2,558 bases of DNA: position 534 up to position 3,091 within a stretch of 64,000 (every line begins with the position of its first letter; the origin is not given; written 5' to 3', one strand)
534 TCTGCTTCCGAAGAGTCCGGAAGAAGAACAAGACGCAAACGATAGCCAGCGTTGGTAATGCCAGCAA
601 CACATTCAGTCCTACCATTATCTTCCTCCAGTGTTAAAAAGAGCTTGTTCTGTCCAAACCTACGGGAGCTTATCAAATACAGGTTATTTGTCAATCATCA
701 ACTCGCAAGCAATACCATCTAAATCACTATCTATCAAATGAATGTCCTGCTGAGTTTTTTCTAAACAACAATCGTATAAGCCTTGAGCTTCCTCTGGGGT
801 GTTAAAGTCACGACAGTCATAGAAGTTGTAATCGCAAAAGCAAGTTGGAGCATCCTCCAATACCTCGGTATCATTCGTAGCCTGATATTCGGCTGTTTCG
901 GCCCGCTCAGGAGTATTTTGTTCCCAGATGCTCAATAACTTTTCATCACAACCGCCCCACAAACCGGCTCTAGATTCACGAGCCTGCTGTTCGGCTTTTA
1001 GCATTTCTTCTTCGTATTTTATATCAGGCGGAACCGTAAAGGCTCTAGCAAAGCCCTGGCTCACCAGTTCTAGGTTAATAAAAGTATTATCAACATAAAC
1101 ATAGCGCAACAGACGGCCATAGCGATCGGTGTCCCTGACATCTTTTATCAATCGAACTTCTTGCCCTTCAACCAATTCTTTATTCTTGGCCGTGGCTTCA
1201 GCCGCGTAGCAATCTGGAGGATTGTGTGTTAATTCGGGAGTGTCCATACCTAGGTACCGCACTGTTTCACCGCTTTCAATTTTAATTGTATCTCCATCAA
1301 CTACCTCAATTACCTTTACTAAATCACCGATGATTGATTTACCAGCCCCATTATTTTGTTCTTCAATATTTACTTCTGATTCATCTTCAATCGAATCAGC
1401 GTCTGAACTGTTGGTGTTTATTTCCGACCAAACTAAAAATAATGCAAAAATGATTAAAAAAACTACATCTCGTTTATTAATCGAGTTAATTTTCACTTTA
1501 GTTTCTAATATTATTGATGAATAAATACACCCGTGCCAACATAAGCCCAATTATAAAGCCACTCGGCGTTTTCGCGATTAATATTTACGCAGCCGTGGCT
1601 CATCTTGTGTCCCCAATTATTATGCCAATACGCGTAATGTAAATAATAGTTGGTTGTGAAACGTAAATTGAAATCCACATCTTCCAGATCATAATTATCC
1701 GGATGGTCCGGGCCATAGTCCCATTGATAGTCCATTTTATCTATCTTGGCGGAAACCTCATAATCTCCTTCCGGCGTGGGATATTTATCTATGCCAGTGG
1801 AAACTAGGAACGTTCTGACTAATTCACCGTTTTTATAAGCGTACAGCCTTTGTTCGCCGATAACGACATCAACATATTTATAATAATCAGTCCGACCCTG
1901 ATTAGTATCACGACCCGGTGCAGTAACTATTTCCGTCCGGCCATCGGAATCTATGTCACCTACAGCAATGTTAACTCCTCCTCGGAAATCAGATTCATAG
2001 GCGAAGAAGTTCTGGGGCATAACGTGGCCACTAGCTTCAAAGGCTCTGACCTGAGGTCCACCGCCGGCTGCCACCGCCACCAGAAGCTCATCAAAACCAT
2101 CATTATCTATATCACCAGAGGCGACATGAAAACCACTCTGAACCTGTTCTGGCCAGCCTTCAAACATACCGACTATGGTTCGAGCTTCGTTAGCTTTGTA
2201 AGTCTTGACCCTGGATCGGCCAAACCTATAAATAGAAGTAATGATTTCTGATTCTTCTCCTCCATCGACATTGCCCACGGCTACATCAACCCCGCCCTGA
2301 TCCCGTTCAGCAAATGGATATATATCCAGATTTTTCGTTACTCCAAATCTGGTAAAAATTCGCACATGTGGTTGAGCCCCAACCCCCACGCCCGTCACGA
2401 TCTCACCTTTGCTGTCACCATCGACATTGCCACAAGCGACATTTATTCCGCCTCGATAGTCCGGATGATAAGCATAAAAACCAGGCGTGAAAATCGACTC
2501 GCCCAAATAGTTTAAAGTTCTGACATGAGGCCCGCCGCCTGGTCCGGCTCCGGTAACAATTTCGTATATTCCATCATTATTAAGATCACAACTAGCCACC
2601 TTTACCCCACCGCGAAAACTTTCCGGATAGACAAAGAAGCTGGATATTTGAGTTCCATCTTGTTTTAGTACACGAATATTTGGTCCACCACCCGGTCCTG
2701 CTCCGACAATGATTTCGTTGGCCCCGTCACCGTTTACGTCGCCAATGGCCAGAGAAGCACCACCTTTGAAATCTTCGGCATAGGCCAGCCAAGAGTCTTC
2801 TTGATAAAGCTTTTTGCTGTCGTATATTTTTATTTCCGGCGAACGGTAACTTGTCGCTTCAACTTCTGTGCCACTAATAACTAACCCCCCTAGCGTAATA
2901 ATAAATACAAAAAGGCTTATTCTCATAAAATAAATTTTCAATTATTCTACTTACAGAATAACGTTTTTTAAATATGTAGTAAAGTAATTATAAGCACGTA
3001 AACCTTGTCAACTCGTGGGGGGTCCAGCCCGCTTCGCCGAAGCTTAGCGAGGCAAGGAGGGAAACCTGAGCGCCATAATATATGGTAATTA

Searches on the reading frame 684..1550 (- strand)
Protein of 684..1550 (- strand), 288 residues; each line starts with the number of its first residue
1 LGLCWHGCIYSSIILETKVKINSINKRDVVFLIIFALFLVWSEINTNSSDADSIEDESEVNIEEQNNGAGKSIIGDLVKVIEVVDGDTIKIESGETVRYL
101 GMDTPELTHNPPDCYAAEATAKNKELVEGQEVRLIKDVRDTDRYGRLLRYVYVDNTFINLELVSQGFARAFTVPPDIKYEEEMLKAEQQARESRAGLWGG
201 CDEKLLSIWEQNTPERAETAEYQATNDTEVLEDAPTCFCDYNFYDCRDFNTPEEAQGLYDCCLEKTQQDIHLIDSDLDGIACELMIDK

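Call 36: search_protein_families(library=pfam, proteins=[window:684-1550:-], max_evalue=0.001)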
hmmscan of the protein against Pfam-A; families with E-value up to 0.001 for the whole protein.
window:684-1550:- (288 aa): 1 family
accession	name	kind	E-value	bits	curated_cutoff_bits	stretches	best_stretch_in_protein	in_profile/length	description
PF00565.23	SNase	-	2.1e-22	80.1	21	1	96-198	1-105/107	Staphylococcal nuclease homologue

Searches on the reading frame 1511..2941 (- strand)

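Call 36: search_protein_families(library=pfam, proteins=[window:1511-2941:-], max_evalue=0.001)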
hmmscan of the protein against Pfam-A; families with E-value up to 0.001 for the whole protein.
window:1511-2941:- (476 aa): 3 families
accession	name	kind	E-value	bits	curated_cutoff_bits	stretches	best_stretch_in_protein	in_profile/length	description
PF03734.19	YkuD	-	3.9e-25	89.6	23.4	1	355-474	2-146/146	L,D-transpeptidase catalytic domain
PF01839.29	FG-GAP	-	1.7e-17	63.3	22.1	3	61-85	2-26/37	FG-GAP repeat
PF13517.12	FG-GAP_3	-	8.8e-13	49.1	26.9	2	68-129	1-60/61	FG-GAP-like repeat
